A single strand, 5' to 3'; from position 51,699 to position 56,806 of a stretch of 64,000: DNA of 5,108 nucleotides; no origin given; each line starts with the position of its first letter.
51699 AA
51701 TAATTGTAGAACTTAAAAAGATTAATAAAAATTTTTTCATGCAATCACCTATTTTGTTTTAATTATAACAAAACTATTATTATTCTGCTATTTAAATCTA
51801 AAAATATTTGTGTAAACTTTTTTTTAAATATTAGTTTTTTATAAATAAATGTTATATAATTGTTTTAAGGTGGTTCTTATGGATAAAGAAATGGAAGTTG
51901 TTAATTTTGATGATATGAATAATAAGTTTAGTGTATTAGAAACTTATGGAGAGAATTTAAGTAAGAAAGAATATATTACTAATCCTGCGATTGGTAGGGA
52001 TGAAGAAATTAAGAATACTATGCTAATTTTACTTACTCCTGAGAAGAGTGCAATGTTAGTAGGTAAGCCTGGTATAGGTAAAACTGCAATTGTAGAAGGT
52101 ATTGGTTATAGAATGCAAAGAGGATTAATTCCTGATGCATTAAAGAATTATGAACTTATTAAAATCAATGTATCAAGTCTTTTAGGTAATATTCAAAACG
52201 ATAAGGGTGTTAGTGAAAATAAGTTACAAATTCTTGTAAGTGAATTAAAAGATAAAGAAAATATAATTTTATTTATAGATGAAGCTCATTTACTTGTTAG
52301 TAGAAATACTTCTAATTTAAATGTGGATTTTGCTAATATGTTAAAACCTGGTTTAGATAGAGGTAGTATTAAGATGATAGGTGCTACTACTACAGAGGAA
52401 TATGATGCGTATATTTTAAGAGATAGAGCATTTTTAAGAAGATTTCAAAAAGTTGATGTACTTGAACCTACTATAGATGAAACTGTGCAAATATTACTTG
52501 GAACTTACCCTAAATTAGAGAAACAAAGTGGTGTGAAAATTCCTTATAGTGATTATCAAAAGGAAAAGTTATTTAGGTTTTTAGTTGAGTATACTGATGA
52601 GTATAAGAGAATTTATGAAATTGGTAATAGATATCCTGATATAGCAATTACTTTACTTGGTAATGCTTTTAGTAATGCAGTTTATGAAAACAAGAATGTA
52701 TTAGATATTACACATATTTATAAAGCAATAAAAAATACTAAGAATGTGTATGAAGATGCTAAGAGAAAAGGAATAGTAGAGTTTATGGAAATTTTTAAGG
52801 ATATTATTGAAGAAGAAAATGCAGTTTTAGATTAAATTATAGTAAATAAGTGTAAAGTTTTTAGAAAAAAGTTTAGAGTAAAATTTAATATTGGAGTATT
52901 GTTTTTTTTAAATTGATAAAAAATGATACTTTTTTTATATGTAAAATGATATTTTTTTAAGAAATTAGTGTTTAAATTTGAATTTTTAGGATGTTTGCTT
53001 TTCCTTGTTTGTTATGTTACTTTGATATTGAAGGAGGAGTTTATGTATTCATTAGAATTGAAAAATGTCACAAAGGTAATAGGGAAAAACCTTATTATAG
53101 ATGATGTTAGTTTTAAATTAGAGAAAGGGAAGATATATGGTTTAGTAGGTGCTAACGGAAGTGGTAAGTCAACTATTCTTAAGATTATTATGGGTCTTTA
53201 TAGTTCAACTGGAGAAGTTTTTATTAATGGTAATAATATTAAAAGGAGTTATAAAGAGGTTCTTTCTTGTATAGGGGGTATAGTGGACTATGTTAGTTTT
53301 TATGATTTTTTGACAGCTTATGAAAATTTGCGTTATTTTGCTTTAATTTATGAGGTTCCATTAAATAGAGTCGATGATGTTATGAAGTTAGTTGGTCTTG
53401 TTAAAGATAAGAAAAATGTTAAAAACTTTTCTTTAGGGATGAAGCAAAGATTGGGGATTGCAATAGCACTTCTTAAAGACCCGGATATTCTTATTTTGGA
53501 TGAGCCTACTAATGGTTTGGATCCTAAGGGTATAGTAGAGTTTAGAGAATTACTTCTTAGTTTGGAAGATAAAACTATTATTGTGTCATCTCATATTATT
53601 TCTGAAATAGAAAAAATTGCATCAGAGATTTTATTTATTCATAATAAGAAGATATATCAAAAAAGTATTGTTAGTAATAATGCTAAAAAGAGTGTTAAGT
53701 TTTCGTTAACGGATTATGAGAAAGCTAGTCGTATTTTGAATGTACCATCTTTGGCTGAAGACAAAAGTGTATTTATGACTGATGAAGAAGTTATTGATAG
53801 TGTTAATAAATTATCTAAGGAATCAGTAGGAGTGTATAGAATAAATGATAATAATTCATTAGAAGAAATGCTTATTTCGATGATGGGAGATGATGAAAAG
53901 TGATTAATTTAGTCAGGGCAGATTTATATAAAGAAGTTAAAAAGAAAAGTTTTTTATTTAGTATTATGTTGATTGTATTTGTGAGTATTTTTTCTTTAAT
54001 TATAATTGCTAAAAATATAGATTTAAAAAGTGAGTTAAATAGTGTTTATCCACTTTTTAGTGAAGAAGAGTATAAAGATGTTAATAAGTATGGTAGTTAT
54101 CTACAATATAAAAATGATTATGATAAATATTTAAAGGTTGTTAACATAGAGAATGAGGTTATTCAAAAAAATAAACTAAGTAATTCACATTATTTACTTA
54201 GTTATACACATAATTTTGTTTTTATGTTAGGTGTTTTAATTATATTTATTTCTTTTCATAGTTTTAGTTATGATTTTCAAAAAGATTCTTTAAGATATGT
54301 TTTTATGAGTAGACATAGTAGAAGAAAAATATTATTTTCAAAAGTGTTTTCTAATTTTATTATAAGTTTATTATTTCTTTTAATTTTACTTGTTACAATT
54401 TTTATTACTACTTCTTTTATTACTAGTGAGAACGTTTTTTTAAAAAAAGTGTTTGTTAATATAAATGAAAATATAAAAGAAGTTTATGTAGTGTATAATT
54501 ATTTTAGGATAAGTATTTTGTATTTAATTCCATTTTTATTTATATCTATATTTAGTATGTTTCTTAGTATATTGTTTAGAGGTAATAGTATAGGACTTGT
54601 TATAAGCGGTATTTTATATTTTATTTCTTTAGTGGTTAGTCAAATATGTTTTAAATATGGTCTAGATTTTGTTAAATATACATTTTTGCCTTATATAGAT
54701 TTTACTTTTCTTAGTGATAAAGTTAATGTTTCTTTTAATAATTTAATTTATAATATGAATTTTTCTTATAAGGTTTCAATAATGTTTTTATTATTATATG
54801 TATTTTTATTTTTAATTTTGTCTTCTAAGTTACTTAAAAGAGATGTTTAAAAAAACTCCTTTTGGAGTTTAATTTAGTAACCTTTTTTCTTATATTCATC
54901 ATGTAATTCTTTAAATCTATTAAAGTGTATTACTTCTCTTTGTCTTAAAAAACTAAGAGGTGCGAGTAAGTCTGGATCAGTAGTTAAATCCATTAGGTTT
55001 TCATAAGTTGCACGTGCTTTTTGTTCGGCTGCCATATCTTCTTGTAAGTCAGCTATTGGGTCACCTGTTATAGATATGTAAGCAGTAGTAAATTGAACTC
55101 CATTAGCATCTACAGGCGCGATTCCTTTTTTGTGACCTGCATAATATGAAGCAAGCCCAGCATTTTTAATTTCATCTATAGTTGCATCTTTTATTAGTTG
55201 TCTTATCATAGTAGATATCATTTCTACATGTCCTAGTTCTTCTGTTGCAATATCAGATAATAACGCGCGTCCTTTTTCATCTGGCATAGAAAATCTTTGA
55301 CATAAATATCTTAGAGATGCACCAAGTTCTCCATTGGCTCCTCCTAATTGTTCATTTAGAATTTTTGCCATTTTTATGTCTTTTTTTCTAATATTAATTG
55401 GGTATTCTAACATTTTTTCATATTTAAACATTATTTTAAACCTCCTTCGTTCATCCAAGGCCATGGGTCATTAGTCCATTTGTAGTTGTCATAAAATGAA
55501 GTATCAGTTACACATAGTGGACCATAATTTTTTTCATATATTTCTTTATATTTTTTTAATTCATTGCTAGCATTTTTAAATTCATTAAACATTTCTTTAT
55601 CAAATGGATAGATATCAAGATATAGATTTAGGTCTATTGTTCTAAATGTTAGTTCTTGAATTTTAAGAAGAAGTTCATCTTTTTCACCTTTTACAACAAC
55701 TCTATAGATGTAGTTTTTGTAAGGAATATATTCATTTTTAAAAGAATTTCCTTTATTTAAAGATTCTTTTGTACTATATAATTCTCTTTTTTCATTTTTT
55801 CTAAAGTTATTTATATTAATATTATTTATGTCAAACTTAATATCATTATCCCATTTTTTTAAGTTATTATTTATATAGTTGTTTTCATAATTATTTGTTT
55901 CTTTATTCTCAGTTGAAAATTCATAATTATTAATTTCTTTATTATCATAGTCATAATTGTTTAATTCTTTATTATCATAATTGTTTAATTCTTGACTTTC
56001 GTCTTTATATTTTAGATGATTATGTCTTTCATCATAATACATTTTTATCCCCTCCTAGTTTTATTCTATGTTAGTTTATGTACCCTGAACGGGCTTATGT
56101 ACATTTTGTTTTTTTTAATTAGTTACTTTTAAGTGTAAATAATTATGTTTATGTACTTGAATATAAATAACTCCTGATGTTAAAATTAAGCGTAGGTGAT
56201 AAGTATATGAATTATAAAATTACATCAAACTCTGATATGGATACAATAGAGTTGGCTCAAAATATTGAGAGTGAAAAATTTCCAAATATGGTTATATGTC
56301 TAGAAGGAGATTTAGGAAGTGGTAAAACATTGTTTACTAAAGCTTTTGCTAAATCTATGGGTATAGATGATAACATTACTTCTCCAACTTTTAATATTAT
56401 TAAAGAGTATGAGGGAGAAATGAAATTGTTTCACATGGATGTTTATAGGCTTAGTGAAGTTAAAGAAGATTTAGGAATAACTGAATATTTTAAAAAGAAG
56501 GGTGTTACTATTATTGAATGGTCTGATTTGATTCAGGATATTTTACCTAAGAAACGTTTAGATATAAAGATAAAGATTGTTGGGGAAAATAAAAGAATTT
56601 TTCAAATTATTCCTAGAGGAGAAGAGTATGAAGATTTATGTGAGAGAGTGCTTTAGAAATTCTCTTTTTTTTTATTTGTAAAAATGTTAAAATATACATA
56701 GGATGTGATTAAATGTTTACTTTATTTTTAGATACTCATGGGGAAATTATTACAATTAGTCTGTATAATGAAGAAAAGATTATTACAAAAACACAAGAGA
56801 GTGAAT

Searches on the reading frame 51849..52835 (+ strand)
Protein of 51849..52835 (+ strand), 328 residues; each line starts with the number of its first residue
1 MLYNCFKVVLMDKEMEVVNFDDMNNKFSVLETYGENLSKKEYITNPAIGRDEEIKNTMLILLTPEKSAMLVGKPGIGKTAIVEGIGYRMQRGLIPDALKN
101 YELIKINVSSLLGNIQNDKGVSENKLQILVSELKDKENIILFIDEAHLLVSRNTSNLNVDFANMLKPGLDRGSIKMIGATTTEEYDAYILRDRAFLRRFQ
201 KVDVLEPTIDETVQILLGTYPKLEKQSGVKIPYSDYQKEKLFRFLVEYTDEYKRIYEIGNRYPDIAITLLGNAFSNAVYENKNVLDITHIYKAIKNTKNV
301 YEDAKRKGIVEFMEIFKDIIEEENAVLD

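Call 24: search_protein_families(library=ncbifam, proteins=[window:51849-52835:+], max_evalue=0.00001)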
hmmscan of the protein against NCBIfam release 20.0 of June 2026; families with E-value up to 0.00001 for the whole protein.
window:51849-52835:+ (328 aa): 7 families
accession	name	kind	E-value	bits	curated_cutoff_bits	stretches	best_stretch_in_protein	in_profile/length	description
TIGR03346.1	chaperone_ClpB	equivalog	3.1e-52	178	1232.1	1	14-232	140-361/853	ATP-dependent chaperone ClpB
TIGR02639.1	ClpA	equivalog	1.4e-51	175.6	993.15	1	24-278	162-409/734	ATP-dependent Clp protease ATP-binding subunit ClpA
TIGR03345.1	VI_ClpV1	equivalog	1.6e-46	159.1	884.95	1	21-232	161-375/852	type VI secretion system ATPase TssH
NF008263.0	PRK11034.1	equivalog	2.5e-42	144.7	1350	1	30-252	169-388/758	ATP-dependent Clp protease ATP-binding subunit ClpA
NF008118.0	PRK10865.1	equivalog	2.9e-42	144.6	1417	1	43-231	176-365/857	ATP-dependent chaperone ClpB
NF033607.0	disagg_AAA_ClpG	exception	4.9e-41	140.6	1900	1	40-274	256-483/932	AAA family protein disaggregase ClpG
NF033606.1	heat_AAA_ClpK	exception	4.9e-38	130.6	1900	1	30-231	265-471/949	heat shock survival AAA family ATPase ClpK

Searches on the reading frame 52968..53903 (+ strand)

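Call 24: search_protein_families(library=ncbifam, proteins=[window:52968-53903:+], max_evalue=0.00001)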
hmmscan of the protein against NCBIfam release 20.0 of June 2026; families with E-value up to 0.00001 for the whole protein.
window:52968-53903:+ (311 aa): 183 families (the best 25 are shown)
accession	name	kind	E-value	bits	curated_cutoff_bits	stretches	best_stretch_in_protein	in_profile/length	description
TIGR03740.1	galliderm_ABC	subfamily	7.1e-65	218.8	309.75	1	29-237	1-211/223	lantibiotic protection ABC transporter ATP-binding subunit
TIGR03522.1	GldA_ABC_ATP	equivalog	2.4e-49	168.4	402.6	1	28-238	2-219/301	gliding motility-associated ABC transporter ATP-binding subunit GldA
TIGR01188.1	drrA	subfamily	5.3e-43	147.4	312.45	1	36-266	1-234/302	daunorubicin resistance ABC transporter, ATP-binding protein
NF033858.1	ABC2_perm_RbbA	equivalog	1.1e-38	132.8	1050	1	27-232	265-478/909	ribosome-associated ATPase/putative transporter RbbA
NF047565.1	PSM_export_PmtA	equivalog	1.2e-34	119.9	350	1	29-237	3-214/282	phenol-soluble modulin export ABC transporter ATP-binding protein PmtA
NF010060.0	PRK13537.1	equivalog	1.2e-34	119.6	521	1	28-227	15-222/314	nodulation factor ABC transporter ATP-binding protein NodI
NF047568.1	PSM_export_PmtC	equivalog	8.7e-34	117.3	375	1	30-258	2-230/290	phenol-soluble modulin export ABC transporter ATP-binding protein PmtC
NF010059.0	PRK13536.1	equivalog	3.1e-33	114.9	549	1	25-222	40-245/342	nodulation factor ABC transporter ATP-binding protein NodI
TIGR03864.1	PQQ_ABC_ATP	hypoth_equivalog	1.8e-32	112.7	302.25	1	29-237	2-218/236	ABC transporter, ATP-binding subunit, PQQ-dependent alcohol dehydrogenase system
TIGR01288.1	nodI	equivalog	1.7e-31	109.4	424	1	28-224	4-208/303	nodulation factor ABC transporter ATP-binding protein NodI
TIGR04521.1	ECF_ATPase_2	equivalog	6.1e-31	107.5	330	1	43-239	20-233/279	energy-coupling factor transporter ATPase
TIGR03410.1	urea_trans_UrtE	equivalog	3.4e-29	101.9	285.8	1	29-247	1-228/230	urea ABC transporter ATP-binding subunit UrtE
NF000355.4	ribo_prot_ABC_F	equivalog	4.5e-29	101.7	380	1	28-230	2-193/499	ribosomal protection-like ABC-F family protein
TIGR00968.1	3a0106s01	subfamily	5.8e-28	98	342.75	1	30-233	2-213/237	sulfate ABC transporter ATP-binding protein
TIGR01186.1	proV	subfamily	1.5e-26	93.4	326.6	1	38-298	3-285/363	betaine/proline/choline family ABC transporter ATP-binding protein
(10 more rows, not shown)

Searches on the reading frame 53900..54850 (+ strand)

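Call 24: search_protein_families(library=ncbifam, proteins=[window:53900-54850:+], max_evalue=0.00001)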
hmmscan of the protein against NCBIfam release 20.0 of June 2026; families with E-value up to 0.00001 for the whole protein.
window:53900-54850:+ (316 aa): 0 families

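Call 41: search_protein_families(library=pfam, proteins=[window:53900-54850:+], max_evalue=0.001)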
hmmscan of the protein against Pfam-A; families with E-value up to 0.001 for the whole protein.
window:53900-54850:+ (316 aa): 1 family
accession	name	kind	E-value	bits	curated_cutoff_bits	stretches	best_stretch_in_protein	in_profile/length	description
PF12679.13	ABC2_membrane_2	-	6.4e-07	29.3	27.2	1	3-251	2-203/283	ABC-2 family transporter protein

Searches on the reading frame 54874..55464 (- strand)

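Call 24: search_protein_families(library=ncbifam, proteins=[window:54874-55464:-], max_evalue=0.00001)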
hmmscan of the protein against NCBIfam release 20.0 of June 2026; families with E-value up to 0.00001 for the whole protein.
window:54874-55464:- (196 aa): 2 families
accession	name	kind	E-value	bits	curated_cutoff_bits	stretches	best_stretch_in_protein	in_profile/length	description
NF052557.1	ManCatBAC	equivalog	2.8e-34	118.7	350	1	12-186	1-188/268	manganese catalase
NF058679.1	EncB_fam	subfamily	8.9e-06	25.7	90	0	45-92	31-78/117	encapsulin nanocompartment ferritin-likeEncB family encapsulin nanocompartment ferritin-like cargo protein cargo protein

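Call 41: search_protein_families(library=pfam, proteins=[window:54874-55464:-], max_evalue=0.001)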
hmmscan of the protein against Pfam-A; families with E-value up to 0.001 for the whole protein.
window:54874-55464:- (196 aa): 2 families
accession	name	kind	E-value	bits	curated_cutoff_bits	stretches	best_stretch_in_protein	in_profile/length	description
PF05067.18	Mn_catalase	-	2.1e-54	184.9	27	1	12-186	1-189/284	Manganese containing catalase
PF03232.19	COQ7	-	0.00022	21.3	23.5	0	45-92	13-62/169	Ubiquinone biosynthesis protein COQ7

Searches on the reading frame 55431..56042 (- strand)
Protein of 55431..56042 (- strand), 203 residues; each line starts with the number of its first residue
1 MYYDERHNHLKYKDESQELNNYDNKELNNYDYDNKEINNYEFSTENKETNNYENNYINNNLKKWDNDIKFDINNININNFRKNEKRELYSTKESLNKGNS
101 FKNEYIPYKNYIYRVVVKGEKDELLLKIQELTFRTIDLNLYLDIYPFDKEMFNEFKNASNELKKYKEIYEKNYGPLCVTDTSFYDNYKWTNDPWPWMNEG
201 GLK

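Call 41: search_protein_families(library=pfam, proteins=[window:55431-56042:-], max_evalue=0.001)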
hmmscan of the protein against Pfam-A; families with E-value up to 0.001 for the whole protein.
window:55431-56042:- (203 aa): 1 family
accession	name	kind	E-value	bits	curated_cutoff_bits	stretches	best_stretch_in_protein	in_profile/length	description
PF12652.12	CotJB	-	2.2e-21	76.2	29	1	123-196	2-75/76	CotJB protein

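Call 75: search_protein_families(library=ncbifam, proteins=[window:55431-56042:-], max_evalue=0.001)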
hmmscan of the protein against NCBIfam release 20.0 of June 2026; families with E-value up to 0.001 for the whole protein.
window:55431-56042:- (203 aa): 0 families

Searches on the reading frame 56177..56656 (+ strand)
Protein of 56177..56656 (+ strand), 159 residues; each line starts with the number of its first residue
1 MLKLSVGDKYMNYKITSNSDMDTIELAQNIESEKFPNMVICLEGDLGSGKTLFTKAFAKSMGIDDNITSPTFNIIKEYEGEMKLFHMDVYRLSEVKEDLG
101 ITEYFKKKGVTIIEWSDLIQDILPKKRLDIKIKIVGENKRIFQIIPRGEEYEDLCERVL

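Call 24: search_protein_families(library=ncbifam, proteins=[window:56177-56656:+], max_evalue=0.00001)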
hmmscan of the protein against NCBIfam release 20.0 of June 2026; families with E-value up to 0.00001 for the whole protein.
window:56177-56656:+ (159 aa): 2 families
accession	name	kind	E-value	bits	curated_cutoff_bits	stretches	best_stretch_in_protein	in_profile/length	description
TIGR00150.1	T6A_YjeE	equivalog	1.1e-38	132.2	60.1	1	21-141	6-129/135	tRNA (adenosine(37)-N6)-threonylcarbamoyltransferase complex ATPase subunit type 1 TsaE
NF007931.0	PRK10646.1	equivalog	3.8e-21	75.7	246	1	12-138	3-132/153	tRNA (adenosine(37)-N6)-threonylcarbamoyltransferase complex ATPase subunit type 1 TsaE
